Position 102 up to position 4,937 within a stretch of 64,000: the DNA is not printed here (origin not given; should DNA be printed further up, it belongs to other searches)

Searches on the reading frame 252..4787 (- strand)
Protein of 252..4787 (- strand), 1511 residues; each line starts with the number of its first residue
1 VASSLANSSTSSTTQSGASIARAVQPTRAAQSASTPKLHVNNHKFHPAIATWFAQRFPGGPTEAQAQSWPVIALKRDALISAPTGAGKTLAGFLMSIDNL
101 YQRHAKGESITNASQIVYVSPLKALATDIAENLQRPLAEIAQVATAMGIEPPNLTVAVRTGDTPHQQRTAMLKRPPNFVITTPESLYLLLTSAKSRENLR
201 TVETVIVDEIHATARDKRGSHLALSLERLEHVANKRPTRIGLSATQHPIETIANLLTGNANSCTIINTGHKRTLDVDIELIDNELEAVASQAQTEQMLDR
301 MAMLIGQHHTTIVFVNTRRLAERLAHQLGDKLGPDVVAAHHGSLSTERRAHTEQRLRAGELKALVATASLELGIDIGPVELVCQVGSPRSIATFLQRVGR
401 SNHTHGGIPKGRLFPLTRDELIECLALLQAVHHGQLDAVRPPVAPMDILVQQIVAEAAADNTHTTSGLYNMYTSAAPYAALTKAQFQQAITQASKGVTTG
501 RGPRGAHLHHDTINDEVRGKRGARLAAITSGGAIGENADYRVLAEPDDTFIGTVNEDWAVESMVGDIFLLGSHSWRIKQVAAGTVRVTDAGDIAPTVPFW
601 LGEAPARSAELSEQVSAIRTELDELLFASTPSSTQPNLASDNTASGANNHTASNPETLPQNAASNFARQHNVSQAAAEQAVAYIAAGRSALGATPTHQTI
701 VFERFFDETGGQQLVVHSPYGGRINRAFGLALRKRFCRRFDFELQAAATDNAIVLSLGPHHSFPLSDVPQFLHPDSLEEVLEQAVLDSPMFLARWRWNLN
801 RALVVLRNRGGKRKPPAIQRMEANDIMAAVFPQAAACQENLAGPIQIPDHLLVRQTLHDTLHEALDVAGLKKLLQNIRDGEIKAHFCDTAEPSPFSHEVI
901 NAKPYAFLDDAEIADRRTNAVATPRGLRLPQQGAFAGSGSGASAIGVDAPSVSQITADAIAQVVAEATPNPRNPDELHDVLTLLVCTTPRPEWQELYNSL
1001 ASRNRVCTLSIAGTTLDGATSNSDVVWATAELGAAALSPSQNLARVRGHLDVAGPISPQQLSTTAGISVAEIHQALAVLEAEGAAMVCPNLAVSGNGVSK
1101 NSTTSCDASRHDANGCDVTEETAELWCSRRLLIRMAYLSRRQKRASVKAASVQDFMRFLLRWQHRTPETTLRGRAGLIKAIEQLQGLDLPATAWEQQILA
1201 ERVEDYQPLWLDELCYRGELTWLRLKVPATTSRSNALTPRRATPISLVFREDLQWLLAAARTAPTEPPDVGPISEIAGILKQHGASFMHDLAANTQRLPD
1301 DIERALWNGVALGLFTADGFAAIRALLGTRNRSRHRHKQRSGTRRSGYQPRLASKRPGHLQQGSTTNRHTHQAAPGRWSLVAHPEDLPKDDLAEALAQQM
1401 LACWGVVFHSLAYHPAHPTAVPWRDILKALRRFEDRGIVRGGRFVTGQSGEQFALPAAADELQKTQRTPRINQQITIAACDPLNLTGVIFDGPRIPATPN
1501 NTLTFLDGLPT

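Call 11: search_protein_families(library=ncbifam, proteins=[window:252-4787:-], max_evalue=0.00001)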
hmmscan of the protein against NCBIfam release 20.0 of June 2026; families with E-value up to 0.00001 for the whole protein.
window:252-4787:- (1511 aa): 30 families (the best 25 are shown)
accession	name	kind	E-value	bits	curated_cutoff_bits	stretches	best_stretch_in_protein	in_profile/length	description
NF007284.0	PRK09751.1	equivalog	1.3e-188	629.2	1496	3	337-921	352-894/1538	ATP-dependent helicase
NF010338.0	PRK13767.1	equivalog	6.5e-178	593.7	849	2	44-629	18-610/877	ATP-dependent helicase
TIGR04121.1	DEXH_lig_assoc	equivalog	4.1e-131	438.2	850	2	48-624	2-565/804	ligase-associated DNA damage response DEXH box helicase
TIGR03817.1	DECH_helic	hypoth_equivalog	1e-32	113.3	874.1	1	60-402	36-371/742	helicase/secretion neighborhood putative DEAH-box helicase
NF008394.0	PRK11192.1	equivalog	8e-21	74.4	507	1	61-402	26-339/441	ATP-dependent RNA helicase SrmB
NF053636.1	DDHlcsCsdAPsy1082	equivalog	1.8e-18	66.3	890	1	61-403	26-336/512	DEAD/DEAH box helicase CsdA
NF053631.1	RNA_helic_CshA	equivalog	2e-17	63.2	646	1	61-446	22-370/434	degradosome RNA helicase CshA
NF008744.0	PRK11776.1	equivalog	2.5e-17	62.6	524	1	62-403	28-335/460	ATP-dependent RNA helicase DbpA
NF002654.0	PRK02362.1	equivalog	7.5e-16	57.6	887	1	75-332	39-267/739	ATP-dependent DNA helicase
NF001308.0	PRK00254.1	equivalog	1.4e-13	50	1216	1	75-332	39-262/720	ATP-dependent DNA helicase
NF041067.1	DpdJ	equivalog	1.8e-13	49.1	800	0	363-401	575-613/1482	protein DpdJ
TIGR01587.1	cas3_core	equivalog_domain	3.6e-13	49.4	102.45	1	79-408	3-323/358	CRISPR-associated helicase Cas3'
NF002251.0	PRK01172.1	equivalog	2.7e-12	45.8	891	1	75-334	37-262/674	ATP-dependent DNA helicase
NF007882.0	PRK10590.1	equivalog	2.2e-11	43.4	743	1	60-403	23-338/456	ATP-dependent RNA helicase RhlE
TIGR01389.1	recQ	equivalog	9.1e-11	40.9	640.2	1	74-401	27-315/591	DNA helicase RecQ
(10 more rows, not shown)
